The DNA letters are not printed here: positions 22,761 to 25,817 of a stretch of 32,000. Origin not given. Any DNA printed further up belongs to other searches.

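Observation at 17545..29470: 11.9-kb operon of three giant Sec-exported proteins (~3970 aa) bracketed by two transmembrane sensors: candidate novel cell-surface system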

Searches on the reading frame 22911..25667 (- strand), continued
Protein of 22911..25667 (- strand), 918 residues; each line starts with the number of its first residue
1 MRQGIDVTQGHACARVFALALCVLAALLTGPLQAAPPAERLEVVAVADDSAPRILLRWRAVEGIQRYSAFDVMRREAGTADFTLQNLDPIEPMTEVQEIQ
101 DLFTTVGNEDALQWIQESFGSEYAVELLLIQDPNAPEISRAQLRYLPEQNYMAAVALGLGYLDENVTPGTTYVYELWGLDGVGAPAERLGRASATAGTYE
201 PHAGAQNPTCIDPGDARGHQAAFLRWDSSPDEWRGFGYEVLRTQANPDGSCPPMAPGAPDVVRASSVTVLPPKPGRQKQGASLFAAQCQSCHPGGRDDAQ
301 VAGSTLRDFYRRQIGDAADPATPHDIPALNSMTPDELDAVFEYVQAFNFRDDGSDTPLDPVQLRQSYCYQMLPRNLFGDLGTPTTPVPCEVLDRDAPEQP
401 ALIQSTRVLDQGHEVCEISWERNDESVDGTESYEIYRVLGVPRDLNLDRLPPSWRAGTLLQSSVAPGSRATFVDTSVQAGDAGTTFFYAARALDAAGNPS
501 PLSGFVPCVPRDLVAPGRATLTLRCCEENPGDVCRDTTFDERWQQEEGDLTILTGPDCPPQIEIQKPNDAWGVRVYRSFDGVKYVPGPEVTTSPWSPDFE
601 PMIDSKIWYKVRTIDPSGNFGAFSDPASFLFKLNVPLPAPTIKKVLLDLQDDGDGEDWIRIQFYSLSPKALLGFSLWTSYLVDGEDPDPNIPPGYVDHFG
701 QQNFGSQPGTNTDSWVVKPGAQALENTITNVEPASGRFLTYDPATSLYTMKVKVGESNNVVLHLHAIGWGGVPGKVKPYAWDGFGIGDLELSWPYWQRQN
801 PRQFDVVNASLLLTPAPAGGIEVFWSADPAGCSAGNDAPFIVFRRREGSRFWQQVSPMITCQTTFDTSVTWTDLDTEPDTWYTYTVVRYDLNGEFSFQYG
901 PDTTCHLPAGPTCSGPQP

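Call 96: list_cluster_members(proteins=[P0013, P0025, P0026, P0031, P0188, P0142, P0102, P0059, L028:16743-20018:+, L028:7302-9929:+])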
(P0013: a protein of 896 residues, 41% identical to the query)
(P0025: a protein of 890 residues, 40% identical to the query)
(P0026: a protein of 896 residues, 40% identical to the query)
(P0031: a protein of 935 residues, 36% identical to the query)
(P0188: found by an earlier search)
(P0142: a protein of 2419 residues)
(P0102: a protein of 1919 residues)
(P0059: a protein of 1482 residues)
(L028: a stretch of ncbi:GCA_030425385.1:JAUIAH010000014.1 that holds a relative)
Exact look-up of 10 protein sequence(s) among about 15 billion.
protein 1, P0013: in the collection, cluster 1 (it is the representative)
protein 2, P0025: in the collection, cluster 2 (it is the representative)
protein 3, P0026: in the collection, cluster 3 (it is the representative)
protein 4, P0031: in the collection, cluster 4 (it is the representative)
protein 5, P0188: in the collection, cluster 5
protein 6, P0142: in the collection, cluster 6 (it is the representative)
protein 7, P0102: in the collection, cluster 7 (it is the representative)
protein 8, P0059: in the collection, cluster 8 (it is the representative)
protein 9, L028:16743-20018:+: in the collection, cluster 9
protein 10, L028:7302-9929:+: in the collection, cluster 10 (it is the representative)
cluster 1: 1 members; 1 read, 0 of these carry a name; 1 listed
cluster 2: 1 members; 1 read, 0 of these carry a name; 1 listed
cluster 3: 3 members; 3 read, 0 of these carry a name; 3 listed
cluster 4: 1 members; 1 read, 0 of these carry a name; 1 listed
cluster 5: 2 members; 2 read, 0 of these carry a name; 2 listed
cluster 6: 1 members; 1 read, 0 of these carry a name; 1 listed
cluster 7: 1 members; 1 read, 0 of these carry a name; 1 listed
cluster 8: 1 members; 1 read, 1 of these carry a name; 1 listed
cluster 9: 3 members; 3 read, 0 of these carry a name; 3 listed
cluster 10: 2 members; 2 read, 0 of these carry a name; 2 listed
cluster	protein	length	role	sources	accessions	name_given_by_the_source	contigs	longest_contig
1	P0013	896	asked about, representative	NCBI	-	-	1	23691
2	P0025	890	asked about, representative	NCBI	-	-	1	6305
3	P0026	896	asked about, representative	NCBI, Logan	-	-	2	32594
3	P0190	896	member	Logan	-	-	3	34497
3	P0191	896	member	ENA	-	-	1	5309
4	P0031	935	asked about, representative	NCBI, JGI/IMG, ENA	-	-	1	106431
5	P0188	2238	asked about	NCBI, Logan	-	-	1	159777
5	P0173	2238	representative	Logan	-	-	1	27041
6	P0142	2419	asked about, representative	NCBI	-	-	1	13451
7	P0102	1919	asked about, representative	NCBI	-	-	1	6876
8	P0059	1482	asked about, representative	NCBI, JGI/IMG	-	hypothetical protein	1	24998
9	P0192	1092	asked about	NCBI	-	-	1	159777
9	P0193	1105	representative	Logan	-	-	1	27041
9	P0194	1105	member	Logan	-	-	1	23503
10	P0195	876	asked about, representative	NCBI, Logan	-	-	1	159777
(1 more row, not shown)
